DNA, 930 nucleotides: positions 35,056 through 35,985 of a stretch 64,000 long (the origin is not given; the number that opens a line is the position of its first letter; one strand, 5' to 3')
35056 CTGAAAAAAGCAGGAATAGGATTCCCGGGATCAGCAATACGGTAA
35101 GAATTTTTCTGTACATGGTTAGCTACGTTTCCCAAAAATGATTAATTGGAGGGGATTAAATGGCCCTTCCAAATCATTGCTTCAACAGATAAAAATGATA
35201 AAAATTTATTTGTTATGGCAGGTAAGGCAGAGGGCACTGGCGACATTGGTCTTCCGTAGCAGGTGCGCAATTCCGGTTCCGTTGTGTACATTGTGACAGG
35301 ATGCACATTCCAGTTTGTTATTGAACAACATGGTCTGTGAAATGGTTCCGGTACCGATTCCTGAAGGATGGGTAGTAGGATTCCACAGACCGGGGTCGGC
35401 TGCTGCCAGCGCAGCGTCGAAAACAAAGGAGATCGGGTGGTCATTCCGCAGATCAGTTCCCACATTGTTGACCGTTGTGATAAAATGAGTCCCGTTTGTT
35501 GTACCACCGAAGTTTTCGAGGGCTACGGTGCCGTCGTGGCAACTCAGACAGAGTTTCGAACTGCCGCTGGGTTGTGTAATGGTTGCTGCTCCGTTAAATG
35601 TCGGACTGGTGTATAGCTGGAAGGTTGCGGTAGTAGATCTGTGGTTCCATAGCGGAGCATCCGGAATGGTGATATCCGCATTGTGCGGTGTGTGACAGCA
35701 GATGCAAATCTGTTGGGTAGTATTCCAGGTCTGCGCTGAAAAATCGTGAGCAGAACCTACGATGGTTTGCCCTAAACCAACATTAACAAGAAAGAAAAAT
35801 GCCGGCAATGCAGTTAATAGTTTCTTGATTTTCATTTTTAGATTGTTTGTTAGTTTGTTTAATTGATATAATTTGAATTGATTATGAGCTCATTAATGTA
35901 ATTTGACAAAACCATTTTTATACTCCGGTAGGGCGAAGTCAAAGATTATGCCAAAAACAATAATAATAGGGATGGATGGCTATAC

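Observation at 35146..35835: Small tetrahaem cytochrome followed by an intra-operon hairpin: possible abundant or polymerising subunit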

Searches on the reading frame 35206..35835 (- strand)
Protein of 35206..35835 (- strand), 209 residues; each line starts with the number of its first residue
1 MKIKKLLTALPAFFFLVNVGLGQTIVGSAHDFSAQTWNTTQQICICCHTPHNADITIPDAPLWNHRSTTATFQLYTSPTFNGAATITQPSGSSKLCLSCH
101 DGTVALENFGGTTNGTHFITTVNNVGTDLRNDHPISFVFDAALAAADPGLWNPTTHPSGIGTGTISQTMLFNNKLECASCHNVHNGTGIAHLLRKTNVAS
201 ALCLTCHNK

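Call 3: search_protein_families(library=pfam, proteins=[window:35206-35835:-], max_evalue=0.01)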
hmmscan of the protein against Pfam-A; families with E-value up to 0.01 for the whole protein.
window:35206-35835:- (209 aa): 5 families
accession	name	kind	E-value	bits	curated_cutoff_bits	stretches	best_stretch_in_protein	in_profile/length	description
PF09699.15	Paired_CXXCH_1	-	8e-09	35.5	20.6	1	176-209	8-38/41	Doubled CXXCH motif (Paired_CXXCH_1)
PF22113.1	Mtrc-MtrF_II-IV_dom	-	3.3e-05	23.9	30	1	29-116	69-143/176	Outer membrane cytochrome MtrC/MtrF-like, domains II/IV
PF14522.11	Cytochrome_C7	-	0.0001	22.5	24.8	0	173-209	12-50/67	Cytochrome c7 and related cytochrome c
PF14537.11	Cytochrom_c3_2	-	0.00036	21.4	25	0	169-208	52-79/79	Cytochrome c3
PF24734.1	DUF7685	-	0.0017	18.6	27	0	90-107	22-39/43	Domain of unknown function (DUF7685)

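Call 4: search_solved_structures(query=window:35206-35835:-, max_evalue=10, show_alignments=3)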
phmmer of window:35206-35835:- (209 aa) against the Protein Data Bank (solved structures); distinct sequences matched with E-value up to 10: 4.
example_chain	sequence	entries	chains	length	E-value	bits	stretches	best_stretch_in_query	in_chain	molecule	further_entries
7tfs_A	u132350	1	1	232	1.7e-27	99.8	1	8-209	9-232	Cytochrome c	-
9yuq_N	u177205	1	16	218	7.7e-24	87.8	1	14-209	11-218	Putative multiheme cytochrome c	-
6mly_A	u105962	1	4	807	0.87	12.4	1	78-123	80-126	Bifunctional GH43-CE protein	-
2fug_2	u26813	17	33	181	1.2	12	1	141-182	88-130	NADH-quinone oxidoreductase chain 2 | NADH-QUINONE OXIDOREDUCTASE SUBUNIT 2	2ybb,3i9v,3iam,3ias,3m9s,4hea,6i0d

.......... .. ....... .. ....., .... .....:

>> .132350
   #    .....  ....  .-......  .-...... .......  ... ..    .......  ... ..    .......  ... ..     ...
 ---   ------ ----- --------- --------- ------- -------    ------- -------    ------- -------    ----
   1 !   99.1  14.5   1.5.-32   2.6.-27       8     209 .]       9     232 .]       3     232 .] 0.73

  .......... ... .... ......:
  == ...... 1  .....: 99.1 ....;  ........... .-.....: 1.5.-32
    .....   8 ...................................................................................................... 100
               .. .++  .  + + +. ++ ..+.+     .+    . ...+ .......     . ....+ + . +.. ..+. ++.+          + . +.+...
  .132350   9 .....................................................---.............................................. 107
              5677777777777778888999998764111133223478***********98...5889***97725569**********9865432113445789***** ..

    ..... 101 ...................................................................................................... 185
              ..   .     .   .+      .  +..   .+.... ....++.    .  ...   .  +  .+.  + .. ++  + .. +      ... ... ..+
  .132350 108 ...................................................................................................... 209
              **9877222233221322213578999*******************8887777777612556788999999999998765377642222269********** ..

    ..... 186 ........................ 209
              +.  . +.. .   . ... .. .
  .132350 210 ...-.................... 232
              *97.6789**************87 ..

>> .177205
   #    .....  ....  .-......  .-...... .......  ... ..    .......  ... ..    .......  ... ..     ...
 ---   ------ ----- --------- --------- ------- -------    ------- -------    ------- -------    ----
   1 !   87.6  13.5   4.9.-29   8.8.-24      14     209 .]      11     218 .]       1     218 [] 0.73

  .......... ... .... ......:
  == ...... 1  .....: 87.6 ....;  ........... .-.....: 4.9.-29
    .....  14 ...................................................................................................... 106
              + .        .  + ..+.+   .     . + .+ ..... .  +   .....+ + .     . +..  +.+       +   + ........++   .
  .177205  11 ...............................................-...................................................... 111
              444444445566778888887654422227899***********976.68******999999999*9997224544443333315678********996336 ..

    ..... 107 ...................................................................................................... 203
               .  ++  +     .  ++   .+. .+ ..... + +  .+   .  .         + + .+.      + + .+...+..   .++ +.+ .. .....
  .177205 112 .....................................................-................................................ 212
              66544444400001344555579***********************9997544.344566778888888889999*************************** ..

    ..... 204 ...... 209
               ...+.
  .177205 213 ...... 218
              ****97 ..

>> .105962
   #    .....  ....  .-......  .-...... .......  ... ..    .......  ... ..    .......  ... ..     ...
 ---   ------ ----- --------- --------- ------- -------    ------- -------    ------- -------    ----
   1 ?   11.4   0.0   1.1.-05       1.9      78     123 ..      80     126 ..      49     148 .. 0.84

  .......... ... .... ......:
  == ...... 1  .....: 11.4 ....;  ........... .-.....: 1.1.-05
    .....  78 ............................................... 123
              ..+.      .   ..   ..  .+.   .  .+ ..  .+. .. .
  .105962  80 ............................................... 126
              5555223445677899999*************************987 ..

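Call 8: find_homologous_proteins(query=window:35206-35835:-, max_evalue=0.001)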
Query window:35206-35835:- (209 aa): 7445 proteins with E <= 0.001 among 8000 candidates; the best 120 are listed.
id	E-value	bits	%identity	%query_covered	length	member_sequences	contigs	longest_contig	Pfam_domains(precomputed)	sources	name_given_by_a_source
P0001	1.3e-133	461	95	100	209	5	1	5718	PF09699.16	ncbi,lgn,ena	ncbi:MAG: cytochrome c3 family protein [Bacteroidota bacterium]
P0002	6.7e-124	429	89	100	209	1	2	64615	PF09699.16,PF14522.12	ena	-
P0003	1.3e-122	425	87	100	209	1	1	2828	PF09699.16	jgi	jgi:predicted CXXCH cytochrome family protein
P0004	1.9e-118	412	83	100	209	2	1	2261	PF09699.16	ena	-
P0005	9.1e-118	409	83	100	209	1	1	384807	PF09699.16,PF14522.12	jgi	-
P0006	1.5e-112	392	79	100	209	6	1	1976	PF09699.16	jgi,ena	-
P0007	1.7e-111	389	79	100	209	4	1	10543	PF09699.16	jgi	-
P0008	1.5e-109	383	78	100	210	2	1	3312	PF09699.16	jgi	jgi:predicted CXXCH cytochrome family protein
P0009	1.8e-108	379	78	100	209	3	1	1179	PF09699.16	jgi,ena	-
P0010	3.4e-108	378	77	100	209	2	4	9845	PF09699.16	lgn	-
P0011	5.9e-108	377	77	100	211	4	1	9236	PF09699.16,PF14522.12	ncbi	-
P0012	8.7e-107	374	76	100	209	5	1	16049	PF09699.16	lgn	-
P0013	1.7e-106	373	76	100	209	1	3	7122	PF09699.16,PF24734.2,PF14522.12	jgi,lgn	-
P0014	2.0e-106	372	77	100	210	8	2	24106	PF09699.16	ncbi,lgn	ncbi:MAG: cytochrome c3 family protein [bacterium]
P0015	9.5e-106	370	76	100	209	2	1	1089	PF09699.16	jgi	jgi:predicted CXXCH cytochrome family protein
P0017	2.0e-103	363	75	100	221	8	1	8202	PF09699.16,PF14522.12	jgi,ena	-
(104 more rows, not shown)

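Call 21: find_related_loci(query=window:35206-35835:-, collection=genome_contigs, flank=10000)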
Query window:35206-35835:- (209 aa) in genome_contigs; peptide patterns used: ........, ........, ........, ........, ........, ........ (x = any residue, [..] = any of these).
599 stretches matched a pattern (row limit reached: there are more); 497 encode a relative of the query (tblastn E <= 1e-3); the best 80 are kept; 80 distinct loci.
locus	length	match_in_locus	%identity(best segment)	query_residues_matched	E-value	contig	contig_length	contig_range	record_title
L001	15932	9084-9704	63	2-209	5e-85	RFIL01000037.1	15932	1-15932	MAG: Calditrichaeota bacterium isolate J075 k99_33468, whole genome shotgun sequence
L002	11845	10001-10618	63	1-209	3e-84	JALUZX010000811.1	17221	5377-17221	MAG: Planctomycetota bacterium isolate 132-544_metabat1_scaf2bin.052 132-544_scaffold_770_c1, whole genome shotgun seque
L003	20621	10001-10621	61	1-209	3e-82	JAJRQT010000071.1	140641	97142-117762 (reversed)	MAG: Bacteroidetes bacterium isolate Dive100_bin10.8 k141_465601, whole genome shotgun sequence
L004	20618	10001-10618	60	1-209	7e-82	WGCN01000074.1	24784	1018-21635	MAG: Calditrichales bacterium isolate S144_8_esom k151_217162, whole genome shotgun sequence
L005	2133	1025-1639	65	1-209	8e-85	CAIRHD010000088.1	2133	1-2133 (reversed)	MAG: uncultured Bacteroidales bacterium isolate KTt_bin-0938 genome assembly, contig: bin-0938:088/629, whole genome sho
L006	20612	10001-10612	61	3-209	2e-81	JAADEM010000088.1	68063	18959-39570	MAG: Chlorobiota bacterium isolate L_MetaBat.217 contig-127_151, whole genome shotgun sequence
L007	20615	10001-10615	62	3-209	1e-81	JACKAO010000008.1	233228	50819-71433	MAG: Calditrichia bacterium isolate HK-STAS-CALD-1 HK-STAS-CALD-1_8, whole genome shotgun sequence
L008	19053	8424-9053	64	1-209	2e-81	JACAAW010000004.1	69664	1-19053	MAG: Bacteroidetes bacterium isolate Cfx2-01 MAG1_4, whole genome shotgun sequence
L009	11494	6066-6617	66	23-209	6e-81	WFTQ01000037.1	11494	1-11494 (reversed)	MAG: bacterium isolate S139_29_esom k151_322785, whole genome shotgun sequence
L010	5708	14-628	61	1-209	5e-80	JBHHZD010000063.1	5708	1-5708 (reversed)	MAG: Gemmatimonadota bacterium isolate Maj_1_bin.60 NODE_7920_length_5708_cov_11.005130, whole genome shotgun sequence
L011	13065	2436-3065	61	2-209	4e-80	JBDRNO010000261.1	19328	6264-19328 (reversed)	MAG: Bacteroidota bacterium isolate MEGAHIT-group-1.892 k141_4227028, whole genome shotgun sequence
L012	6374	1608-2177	66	19-209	3e-80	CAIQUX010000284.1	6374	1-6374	MAG: uncultured Bacteroidetes bacterium isolate Umea1_bin-3625 genome assembly, contig: bin-3625:284/329, whole genome s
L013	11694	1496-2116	64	1-209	9e-80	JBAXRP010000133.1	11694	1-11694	MAG: Bacteroidota bacterium isolate ELA586 MAG586_133, whole genome shotgun sequence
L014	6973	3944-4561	59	3-209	6e-80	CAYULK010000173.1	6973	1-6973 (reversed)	MAG TPA_asm: uncultured Calditrichota bacterium isolate SRP128015_co2_49 genome assembly, contig: NODE_9829_length_6973_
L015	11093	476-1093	61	1-209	1e-79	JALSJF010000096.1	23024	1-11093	MAG: Cyclobacteriaceae bacterium isolate 354-166_metabat2_scaf2bin.076 354-166_scaffold_2108_c1, whole genome shotgun se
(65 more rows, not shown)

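Call 25: find_encoding_contigs(protein=P0002, flank=6000, max_places=2)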
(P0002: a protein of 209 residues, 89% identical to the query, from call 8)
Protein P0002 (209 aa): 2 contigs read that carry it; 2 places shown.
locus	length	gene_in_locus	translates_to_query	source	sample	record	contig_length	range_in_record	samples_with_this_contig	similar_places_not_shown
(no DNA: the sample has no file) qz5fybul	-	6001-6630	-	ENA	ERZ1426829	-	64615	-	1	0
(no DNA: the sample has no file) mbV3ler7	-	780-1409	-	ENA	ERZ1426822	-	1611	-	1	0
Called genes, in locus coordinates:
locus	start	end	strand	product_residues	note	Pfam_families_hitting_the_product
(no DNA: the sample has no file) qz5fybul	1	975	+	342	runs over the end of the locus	PF08450:SGL (faint), PF15869:TolB_like (faint), PF17170:DUF5128, PF06739:SBBP (faint), PF17170:DUF5128, PF01436:NHL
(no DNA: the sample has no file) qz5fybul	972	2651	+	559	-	PF14522:Cytochrome_C7 (faint), PF14537:Cytochrom_c3_2 (faint), PF09699:Paired_CXXCH_1 (weak), PF22113:Mtrc-MtrF_II-IV_dom (weak)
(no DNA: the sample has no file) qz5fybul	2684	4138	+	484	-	PF00672:HAMP (weak), PF00512:HisKA, PF02518:HATPase_c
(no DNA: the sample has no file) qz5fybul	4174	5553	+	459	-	PF00072:Response_reg, PF00158:Sigma54_activat, PF14532:Sigma54_activ_2, PF00004:AAA (weak), PF07724:AAA_2 (weak), PF07728:AAA_5, PF25601:AAA_lid_14, PF02954:HTH_8, +1 more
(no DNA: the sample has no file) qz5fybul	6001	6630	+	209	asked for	PF14522:Cytochrome_C7 (faint), PF09699:Paired_CXXCH_1 (weak)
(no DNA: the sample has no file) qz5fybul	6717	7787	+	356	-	PF01436:NHL (faint), PF17170:DUF5128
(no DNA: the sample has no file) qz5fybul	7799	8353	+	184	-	PF14537:Cytochrom_c3_2 (faint), PF14522:Cytochrome_C7 (faint), PF09699:Paired_CXXCH_1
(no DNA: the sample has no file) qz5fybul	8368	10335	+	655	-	-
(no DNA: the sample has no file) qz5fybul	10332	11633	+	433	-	PF02085:Cytochrom_CIII (faint), PF14522:Cytochrome_C7 (faint), PF14537:Cytochrom_c3_2 (faint), PF22113:Mtrc-MtrF_II-IV_dom (faint), PF09699:Paired_CXXCH_1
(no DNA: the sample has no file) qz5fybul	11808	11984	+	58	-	PF03446:NAD_binding_2 (weak), PF03807:F420_oxidored (weak)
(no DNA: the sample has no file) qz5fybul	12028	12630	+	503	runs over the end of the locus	PF00479:G6PD_N, PF02781:G6PD_C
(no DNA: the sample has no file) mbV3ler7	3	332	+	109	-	?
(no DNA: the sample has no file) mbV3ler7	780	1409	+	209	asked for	PF14522:Cytochrome_C7 (faint), PF09699:Paired_CXXCH_1 (weak)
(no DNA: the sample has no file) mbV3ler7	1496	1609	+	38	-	?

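Call 26: find_encoding_contigs(protein=P0005, flank=6000, max_places=2)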
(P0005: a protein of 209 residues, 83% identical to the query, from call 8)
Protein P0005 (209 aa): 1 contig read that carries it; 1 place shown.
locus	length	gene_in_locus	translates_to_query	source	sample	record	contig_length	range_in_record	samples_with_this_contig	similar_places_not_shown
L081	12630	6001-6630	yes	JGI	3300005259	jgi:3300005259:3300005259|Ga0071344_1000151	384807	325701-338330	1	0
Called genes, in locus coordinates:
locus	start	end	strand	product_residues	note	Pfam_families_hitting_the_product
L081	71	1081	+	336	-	PF24684:Vgb_lyase, PF01731:Arylesterase (faint), PF08450:SGL (faint), PF17170:DUF5128, PF06739:SBBP (faint), PF17170:DUF5128, PF01436:NHL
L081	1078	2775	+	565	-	PF14522:Cytochrome_C7 (faint), PF14537:Cytochrom_c3_2 (faint), PF09699:Paired_CXXCH_1 (weak), PF22113:Mtrc-MtrF_II-IV_dom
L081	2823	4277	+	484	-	PF00672:HAMP, PF00512:HisKA, PF02518:HATPase_c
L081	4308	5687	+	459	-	PF00072:Response_reg, PF00158:Sigma54_activat, PF14532:Sigma54_activ_2, PF00004:AAA (weak), PF07724:AAA_2 (faint), PF07728:AAA_5, PF25601:AAA_lid_14, PF02954:HTH_8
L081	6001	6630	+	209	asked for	PF14522:Cytochrome_C7 (faint), PF09699:Paired_CXXCH_1 (weak)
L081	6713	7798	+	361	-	PF01436:NHL (faint), PF17170:DUF5128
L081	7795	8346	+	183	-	PF14537:Cytochrom_c3_2 (faint), PF09699:Paired_CXXCH_1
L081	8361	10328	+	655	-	-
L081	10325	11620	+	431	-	PF22678:Cytochrom_c_NrfB-like (faint), PF02085:Cytochrom_CIII (faint), PF14522:Cytochrome_C7 (faint), PF14537:Cytochrom_c3_2 (faint), PF09699:Paired_CXXCH_1, PF22113:Mtrc-MtrF_II-IV_dom (weak), PF09699:Paired_CXXCH_1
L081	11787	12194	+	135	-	-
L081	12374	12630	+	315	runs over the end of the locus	PF05368:NmrA, PF13460:NAD_binding_10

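Call 27: find_encoding_contigs(protein=P0001, flank=6000, max_places=2)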
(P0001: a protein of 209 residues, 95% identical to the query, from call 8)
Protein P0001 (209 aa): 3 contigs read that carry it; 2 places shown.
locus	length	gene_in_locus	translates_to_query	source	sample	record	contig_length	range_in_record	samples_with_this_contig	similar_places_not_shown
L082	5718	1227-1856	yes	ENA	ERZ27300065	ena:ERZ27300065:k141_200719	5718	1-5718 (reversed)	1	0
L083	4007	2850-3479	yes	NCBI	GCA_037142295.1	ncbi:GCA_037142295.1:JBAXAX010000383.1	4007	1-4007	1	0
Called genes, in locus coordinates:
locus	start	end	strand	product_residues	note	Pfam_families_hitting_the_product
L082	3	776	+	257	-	?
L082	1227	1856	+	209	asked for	PF09699:Paired_CXXCH_1 (weak)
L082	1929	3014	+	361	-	PF01436:NHL (faint), PF17170:DUF5128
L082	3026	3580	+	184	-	PF14522:Cytochrome_C7 (faint), PF14537:Cytochrom_c3_2 (faint), PF09699:Paired_CXXCH_1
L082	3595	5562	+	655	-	-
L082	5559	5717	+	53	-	?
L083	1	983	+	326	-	PF00672:HAMP, PF00512:HisKA, PF02518:HATPase_c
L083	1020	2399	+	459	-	PF00072:Response_reg, PF00158:Sigma54_activat, PF14532:Sigma54_activ_2, PF00004:AAA, PF07724:AAA_2, PF07728:AAA_5, PF25601:AAA_lid_14, PF02954:HTH_8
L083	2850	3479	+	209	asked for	PF09699:Paired_CXXCH_1 (weak)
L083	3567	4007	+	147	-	?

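Call 32: predict_structure(alignment_id=A1)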
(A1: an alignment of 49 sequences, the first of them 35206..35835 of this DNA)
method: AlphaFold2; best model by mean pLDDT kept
length: 209 residues; sequences in the alignment: 49
mean_pLDDT: 50.4   pTM: 0.41
mean pLDDT of the five models: 50.4, 43.3, 42.9, 42.6, 42.4
residues with pLDDT >= 90: 2; 70-90: 38; 50-70: 48; < 50: 121
segments of 3 or more residues with pLDDT < 50: 25-55, 57-66, 92-133, 178-209
pLDDT, mean of each block of 10 residues (from residue 1): 83 78 46 41 32 43 47 51 62 39 33 34 39 58 73 77 73 57 30 26 33
secondary structure, 60 per line:
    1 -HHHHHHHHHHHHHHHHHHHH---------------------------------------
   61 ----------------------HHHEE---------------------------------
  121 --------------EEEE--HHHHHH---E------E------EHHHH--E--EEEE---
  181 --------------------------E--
elements in order: H2-21 E135-138 H141-146 H165-168 E174-177

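Call 34: search_protein_families(library=ncbifam, proteins=[window:35206-35835:-], max_evalue=0.01)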
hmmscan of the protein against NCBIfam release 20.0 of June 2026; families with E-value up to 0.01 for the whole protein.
window:35206-35835:- (209 aa): 3 families
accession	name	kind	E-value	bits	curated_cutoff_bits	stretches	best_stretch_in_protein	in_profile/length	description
TIGR01905.1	paired_CXXCH_1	subfamily_domain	8.6e-07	28.8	25.2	1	176-208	8-37/41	doubled CXXCH domain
TIGR03508.1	decahem_SO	subfamily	1.5e-06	27.9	192.2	1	168-208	137-175/258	DmsE family decaheme c-type cytochrome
NF041028.1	decahem_GSU2203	exception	3.2e-06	26.6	325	1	90-208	98-208/317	GSU2203 family decaheme c-type cytochrome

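Call 35: search_solved_structures(query=A1, max_evalue=1)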
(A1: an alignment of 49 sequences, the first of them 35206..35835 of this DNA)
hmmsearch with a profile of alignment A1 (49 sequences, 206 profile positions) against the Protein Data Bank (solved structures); distinct sequences matched with E-value up to 1: 3.
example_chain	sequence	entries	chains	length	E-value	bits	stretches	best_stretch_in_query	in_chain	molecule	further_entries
7tfs_A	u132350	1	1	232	2.9e-41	144.6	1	5-206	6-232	Cytochrome c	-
9yuq_N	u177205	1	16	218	1.6e-36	129.1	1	5-206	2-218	Putative multiheme cytochrome c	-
6qvm_A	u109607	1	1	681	0.31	13.8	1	149-205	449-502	Multiheme cytochrome cf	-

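Call 73: search_protein_representatives(protein=window:35206-35835:-)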
Query: 209 residues. Proteins with E-value up to 0.001 (for the whole library): 4693; up to 1e-10: 3142; up to 1e-30: 390. The best 150 are listed.
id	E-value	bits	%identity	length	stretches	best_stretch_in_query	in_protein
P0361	2.0e-127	439.3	42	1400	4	25-207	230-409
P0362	7.1e-85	300.3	44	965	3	25-208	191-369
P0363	1.5e-81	289.4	50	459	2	24-208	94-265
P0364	5.9e-70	251.6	59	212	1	12-209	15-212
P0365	2.9e-63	229.7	44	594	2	16-209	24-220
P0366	1.7e-59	217.4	54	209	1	4-209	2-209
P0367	6.0e-57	209.1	60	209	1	5-209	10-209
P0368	4.7e-55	202.9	56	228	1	7-209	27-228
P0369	5.0e-55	202.8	54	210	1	8-209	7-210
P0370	1.3e-54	201.4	45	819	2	23-207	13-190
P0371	3.4e-54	200.1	57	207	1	13-209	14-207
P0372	1.6e-52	194.6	58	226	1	4-160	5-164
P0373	5.5e-52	192.9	52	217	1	14-208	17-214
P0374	1.1e-51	191.8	57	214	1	9-209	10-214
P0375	3.2e-51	190.4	54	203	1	5-209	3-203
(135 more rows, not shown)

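Call 75: find_encoding_contigs(protein=P0007, flank=1500, max_places=1)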
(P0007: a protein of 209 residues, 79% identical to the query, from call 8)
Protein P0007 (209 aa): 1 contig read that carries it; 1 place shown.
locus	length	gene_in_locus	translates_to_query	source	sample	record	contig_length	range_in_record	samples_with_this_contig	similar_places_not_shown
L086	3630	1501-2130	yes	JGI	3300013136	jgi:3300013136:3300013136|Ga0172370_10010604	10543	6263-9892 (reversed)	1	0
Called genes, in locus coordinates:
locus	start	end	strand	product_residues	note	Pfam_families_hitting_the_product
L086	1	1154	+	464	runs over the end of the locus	PF00072:Response_reg, PF00158:Sigma54_activat, PF14532:Sigma54_activ_2, PF00004:AAA, PF07724:AAA_2 (weak), PF07728:AAA_5, PF25601:AAA_lid_14, PF02954:HTH_8, +1 more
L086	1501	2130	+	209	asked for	PF09699:Paired_CXXCH_1 (weak)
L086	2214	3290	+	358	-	PF01436:NHL (faint), PF17170:DUF5128 (weak)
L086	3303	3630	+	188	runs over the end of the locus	PF14522:Cytochrome_C7 (faint), PF09699:Paired_CXXCH_1 (weak), PF14537:Cytochrom_c3_2 (faint), PF09699:Paired_CXXCH_1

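Call 76: find_encoding_contigs(protein=P0011, flank=1500, max_places=1)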
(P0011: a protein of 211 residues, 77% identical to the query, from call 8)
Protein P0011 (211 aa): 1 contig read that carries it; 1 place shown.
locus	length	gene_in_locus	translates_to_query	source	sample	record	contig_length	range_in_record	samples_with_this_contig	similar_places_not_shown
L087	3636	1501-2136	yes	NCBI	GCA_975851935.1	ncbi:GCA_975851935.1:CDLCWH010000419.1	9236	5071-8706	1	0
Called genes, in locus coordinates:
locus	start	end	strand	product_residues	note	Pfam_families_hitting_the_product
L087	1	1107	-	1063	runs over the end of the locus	PF05140:ResB, PF01578:Cytochrom_C_asm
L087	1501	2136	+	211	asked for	PF14522:Cytochrome_C7 (faint), PF09699:Paired_CXXCH_1 (weak)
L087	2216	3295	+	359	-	PF01436:NHL (faint), PF25021:TEN_NHL (faint), PF17170:DUF5128 (weak)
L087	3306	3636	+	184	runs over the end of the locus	PF14522:Cytochrome_C7 (faint), PF09699:Paired_CXXCH_1 (weak), PF14537:Cytochrom_c3_2 (faint), PF09699:Paired_CXXCH_1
